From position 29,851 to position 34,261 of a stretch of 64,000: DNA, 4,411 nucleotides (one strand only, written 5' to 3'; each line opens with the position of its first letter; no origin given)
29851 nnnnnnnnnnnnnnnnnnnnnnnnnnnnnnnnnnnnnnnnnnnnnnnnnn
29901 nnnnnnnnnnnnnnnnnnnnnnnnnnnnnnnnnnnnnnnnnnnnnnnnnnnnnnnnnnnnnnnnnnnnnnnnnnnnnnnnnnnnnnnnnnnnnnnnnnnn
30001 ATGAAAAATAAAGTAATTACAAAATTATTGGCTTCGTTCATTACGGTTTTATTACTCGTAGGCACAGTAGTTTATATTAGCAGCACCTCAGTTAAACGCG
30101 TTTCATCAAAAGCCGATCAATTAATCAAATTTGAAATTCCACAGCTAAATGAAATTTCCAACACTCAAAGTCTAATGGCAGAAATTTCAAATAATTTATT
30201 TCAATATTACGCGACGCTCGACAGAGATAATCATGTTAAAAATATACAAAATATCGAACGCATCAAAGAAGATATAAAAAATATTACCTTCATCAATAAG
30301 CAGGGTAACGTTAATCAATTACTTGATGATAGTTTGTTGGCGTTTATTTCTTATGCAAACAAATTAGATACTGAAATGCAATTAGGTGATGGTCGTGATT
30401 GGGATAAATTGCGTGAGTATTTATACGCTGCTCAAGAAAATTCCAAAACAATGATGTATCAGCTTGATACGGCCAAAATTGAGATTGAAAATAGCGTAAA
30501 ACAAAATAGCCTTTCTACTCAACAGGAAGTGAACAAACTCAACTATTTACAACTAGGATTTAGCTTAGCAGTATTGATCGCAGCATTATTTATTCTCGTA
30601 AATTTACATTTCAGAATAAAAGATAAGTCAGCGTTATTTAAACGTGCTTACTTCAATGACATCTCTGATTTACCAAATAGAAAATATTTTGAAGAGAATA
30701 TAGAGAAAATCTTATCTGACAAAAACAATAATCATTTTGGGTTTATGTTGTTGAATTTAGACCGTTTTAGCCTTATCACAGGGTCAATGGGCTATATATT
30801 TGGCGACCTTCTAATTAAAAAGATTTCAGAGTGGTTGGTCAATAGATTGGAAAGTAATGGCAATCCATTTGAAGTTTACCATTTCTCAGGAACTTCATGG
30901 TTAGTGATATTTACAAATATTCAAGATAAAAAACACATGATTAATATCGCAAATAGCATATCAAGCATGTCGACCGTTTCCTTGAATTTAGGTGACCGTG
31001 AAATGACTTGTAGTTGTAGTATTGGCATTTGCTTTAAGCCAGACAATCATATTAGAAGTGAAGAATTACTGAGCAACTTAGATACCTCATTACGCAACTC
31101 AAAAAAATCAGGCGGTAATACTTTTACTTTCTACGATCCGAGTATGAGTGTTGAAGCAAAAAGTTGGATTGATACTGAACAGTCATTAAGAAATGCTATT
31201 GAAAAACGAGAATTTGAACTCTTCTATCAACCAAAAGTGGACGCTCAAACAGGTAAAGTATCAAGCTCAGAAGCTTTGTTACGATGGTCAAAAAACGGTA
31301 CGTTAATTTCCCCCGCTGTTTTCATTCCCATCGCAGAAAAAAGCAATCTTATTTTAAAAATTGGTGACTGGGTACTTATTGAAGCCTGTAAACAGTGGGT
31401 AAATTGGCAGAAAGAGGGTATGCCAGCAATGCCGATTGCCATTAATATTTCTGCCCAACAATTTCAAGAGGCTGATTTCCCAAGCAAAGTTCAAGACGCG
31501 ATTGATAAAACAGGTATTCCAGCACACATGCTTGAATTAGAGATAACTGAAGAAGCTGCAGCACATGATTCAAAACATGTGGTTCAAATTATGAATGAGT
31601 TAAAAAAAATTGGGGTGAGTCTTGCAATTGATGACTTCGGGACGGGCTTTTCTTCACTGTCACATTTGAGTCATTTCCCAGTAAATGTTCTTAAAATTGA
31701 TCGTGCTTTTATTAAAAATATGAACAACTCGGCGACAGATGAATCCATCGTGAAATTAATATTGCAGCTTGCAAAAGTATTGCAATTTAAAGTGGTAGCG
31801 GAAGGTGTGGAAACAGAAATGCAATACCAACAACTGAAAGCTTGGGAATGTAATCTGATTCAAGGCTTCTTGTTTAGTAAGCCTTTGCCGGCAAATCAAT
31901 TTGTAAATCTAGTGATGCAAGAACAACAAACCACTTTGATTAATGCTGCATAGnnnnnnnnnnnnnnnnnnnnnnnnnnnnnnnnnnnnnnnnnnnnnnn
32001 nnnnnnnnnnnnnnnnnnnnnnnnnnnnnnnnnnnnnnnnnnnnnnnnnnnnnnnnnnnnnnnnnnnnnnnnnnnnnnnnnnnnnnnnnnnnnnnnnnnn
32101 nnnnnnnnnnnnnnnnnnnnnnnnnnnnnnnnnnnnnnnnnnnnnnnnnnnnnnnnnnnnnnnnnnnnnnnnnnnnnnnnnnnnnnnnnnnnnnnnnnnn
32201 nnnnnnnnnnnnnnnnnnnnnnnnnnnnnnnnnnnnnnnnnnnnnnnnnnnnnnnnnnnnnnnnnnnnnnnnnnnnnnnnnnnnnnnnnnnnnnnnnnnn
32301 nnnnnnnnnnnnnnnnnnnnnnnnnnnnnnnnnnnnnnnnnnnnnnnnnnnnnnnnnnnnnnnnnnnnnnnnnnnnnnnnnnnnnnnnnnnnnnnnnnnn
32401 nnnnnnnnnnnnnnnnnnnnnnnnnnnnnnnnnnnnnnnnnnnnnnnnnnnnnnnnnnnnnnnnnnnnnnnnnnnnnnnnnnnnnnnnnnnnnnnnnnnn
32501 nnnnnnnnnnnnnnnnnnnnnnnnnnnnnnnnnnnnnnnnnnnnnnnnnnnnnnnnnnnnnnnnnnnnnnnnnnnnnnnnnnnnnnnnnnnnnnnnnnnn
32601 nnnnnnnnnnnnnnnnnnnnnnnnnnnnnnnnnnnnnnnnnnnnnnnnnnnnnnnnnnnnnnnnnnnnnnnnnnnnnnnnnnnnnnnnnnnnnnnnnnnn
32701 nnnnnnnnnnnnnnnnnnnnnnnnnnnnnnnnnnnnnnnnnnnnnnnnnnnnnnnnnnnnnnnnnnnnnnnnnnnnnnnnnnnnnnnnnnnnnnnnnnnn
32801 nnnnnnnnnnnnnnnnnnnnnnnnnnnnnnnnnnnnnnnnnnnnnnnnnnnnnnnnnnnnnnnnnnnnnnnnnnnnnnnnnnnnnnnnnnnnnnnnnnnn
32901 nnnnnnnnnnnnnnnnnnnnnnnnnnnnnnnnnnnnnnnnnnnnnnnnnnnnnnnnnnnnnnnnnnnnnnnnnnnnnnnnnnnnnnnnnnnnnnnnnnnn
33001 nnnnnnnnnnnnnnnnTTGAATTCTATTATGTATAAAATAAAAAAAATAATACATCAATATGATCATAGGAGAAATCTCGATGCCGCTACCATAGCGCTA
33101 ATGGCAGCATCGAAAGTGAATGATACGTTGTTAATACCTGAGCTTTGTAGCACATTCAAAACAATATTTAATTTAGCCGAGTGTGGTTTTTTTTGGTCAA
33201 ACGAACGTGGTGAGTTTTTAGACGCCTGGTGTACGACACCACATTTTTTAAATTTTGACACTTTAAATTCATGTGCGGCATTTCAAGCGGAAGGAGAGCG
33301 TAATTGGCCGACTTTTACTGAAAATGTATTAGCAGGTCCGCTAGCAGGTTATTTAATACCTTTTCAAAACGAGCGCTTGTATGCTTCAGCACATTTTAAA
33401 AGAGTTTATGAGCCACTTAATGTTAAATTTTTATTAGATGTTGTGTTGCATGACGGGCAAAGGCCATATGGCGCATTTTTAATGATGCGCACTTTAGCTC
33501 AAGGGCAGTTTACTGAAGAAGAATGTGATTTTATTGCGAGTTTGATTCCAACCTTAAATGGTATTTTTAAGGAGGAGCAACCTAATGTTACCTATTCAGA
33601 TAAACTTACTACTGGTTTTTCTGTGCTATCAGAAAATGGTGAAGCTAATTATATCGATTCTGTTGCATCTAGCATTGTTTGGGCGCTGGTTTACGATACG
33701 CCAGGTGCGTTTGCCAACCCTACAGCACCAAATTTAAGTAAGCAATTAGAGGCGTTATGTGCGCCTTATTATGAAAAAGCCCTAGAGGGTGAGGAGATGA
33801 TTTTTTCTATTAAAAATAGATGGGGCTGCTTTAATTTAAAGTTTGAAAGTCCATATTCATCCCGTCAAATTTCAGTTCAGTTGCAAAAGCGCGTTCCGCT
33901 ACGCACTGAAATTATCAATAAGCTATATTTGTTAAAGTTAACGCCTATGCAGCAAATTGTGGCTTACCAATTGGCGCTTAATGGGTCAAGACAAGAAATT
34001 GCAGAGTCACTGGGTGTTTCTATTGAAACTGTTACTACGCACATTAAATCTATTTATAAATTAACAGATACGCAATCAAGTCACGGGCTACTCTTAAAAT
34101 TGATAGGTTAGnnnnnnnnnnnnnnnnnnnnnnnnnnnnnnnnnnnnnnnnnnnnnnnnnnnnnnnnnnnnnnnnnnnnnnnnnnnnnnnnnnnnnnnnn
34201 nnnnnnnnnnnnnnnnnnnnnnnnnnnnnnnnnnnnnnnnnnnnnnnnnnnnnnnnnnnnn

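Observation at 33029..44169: Cluster 1: complete non-canonical type-IV-filament / T2SS-like machine carried on the island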

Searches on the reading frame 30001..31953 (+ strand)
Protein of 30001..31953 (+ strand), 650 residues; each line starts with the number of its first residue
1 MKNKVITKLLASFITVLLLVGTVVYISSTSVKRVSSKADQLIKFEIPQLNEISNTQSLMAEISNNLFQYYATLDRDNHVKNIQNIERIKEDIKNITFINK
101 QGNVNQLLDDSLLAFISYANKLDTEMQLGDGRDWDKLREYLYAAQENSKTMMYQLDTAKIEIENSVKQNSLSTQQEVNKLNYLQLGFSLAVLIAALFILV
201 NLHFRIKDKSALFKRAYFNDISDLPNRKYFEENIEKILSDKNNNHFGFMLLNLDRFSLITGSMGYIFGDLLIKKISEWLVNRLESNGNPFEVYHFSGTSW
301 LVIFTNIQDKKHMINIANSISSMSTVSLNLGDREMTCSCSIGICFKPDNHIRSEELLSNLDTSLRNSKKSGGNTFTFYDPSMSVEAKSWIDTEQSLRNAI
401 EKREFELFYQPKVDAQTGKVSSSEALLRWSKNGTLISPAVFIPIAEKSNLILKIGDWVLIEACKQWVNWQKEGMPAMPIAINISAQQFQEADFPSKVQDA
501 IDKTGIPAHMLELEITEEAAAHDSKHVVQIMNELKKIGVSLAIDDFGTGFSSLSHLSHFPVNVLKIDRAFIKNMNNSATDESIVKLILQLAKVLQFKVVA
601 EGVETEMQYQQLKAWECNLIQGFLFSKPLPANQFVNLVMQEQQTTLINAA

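Call 6: search_protein_families(library=pfam, proteins=[window:30001-31953:+], max_evalue=0.01)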
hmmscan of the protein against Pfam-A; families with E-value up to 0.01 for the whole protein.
window:30001-31953:+ (650 aa): 3 families
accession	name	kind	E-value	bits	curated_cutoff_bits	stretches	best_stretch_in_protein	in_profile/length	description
PF00563.25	EAL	-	6e-74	248.8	31.3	1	394-628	2-236/236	EAL domain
PF00990.26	GGDEF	-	6.5e-20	72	23.8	1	220-373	5-160/161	Diguanylate cyclase, GGDEF domain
PF12729.13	4HB_MCP_1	-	2.6e-06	27.6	27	1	4-94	3-93/181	Four helix bundle sensory module for signal transduction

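Call 7: search_protein_families(library=ncbifam, proteins=[window:30001-31953:+], max_evalue=0.01)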
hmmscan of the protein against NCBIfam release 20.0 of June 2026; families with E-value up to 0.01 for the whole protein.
window:30001-31953:+ (650 aa): 24 families
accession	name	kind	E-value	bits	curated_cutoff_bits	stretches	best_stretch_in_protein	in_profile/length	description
NF045675.1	PhdiestaseDibA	equivalog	8.8e-103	344.7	980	1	210-633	197-620/623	phosphodiesterase DibA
NF007474.0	PRK10060.1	equivalog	2e-93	313.8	782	1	215-644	236-660/663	cyclic di-GMP phosphodiesterase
NF008467.0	PRK11359.1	equivalog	7.2e-93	312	857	1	216-638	376-792/800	oxygen-sensing cyclic-di-GMP phosphodiesterase DosP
NF053781.1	cdiGMPphdstlr2612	equivalog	1.9e-90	304.1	1600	1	205-639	829-1266/1268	Tlr1612 family c-di-GMP phosphodiesterase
NF052458.1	PhdiestGepA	equivalog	4.5e-87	293.1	1200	1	240-634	445-837/840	phosphodiesterase GepA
NF008807.1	PRK11829.1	equivalog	3e-80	270.2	733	1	220-635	246-659/670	biofilm formation regulator HmsP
NF007298.0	PRK09776.1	equivalog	9.2e-50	169.5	1135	1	213-639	681-1107/1111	diguanylate cyclase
NF007839.0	PRK10551.1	equivalog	1.6e-47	162.3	461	1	392-643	264-515/518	cyclic di-GMP phosphodiesterase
NF052596.1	RR_EAL_PvrR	equivalog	2.3e-46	158.2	580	1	390-645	141-396/398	response regulator cyclic di-GMP phosphodiesterase PvrR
NF045673.1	c-di-GMPRcptLapD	equivalog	1.7e-36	125.8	1020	1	211-630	231-646/647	cyclic di-GMP receptor LapD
NF052265.1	EAL_dom_RimA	equivalog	1.9e-27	96.1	430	1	404-629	16-234/248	S6 modification regulatory phosphodiesterase RimA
NF008281.1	PRK11059.1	equivalog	5.2e-25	87.8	663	1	222-630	227-631/633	RNase E specificity factor CsrD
NF051476.1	CDiGphdiTpdA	equivalog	8.5e-20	71.1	1000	1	476-626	421-568/570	cyclic di-GMP phosphodiesterase TpdA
NF007423.1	PRK09966.1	equivalog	1.8e-16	60.1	325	1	208-364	231-386/390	diguanylate cyclase DgcN/YfiN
NF008617.0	PRK11596.1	equivalog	6.2e-15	55.2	190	1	478-639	101-253/255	cyclic-guanylate-specific phosphodiesterase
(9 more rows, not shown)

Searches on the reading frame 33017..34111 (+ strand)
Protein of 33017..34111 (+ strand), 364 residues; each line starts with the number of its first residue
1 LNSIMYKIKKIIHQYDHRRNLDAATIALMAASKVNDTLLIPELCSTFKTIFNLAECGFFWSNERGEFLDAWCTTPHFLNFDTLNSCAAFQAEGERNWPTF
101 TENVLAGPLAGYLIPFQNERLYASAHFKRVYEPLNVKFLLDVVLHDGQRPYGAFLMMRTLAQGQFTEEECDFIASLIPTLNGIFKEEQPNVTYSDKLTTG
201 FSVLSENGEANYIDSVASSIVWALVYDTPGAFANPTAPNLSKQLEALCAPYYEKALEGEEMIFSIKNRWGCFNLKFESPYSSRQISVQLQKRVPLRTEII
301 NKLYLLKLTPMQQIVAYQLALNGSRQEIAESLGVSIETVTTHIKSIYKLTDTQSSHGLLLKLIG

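Call 4: search_protein_families(library=pfam, proteins=[window:33017-34111:+], max_evalue=0.01)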
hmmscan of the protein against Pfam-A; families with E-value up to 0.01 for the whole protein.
window:33017-34111:+ (364 aa): 4 families
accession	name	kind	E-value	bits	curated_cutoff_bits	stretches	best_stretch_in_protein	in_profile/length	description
PF00196.25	GerE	-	0.00021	21.3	23.5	1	318-348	13-43/57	Bacterial regulatory proteins, luxR family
PF00325.26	Crp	-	0.0011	19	21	1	324-340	4-20/32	Bacterial regulatory proteins, crp family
PF13545.12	HTH_Crp_2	-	0.0018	18.6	27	1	304-344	6-44/70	Crp-like helix-turn-helix domain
PF08279.18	HTH_11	-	0.0087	16.4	25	0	324-346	17-39/55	HTH domain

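Call 5: search_protein_families(library=ncbifam, proteins=[window:33017-34111:+], max_evalue=0.01)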
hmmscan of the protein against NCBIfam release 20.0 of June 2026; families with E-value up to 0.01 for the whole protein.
window:33017-34111:+ (364 aa): 4 families
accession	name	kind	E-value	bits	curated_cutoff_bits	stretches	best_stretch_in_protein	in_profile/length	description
NF052445.1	RespRegMctR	equivalog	0.00043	19.7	300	1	307-358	144-195/205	two-component system response regulator MctR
TIGR02985.1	Sig70_bacteroi1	subfamily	0.0012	19.1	126.4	1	312-345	120-153/162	RNA polymerase sigma-70 factor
NF050132.1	TransRegAbsR2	equivalog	0.0015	17.3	850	1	282-348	504-571/582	LuxR family transcriptional regulator AbsR2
NF041232.1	BagY_FevT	exception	0.0077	15.1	700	0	315-358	304-347/367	LuxR family transcriptional regulator BagY/FevT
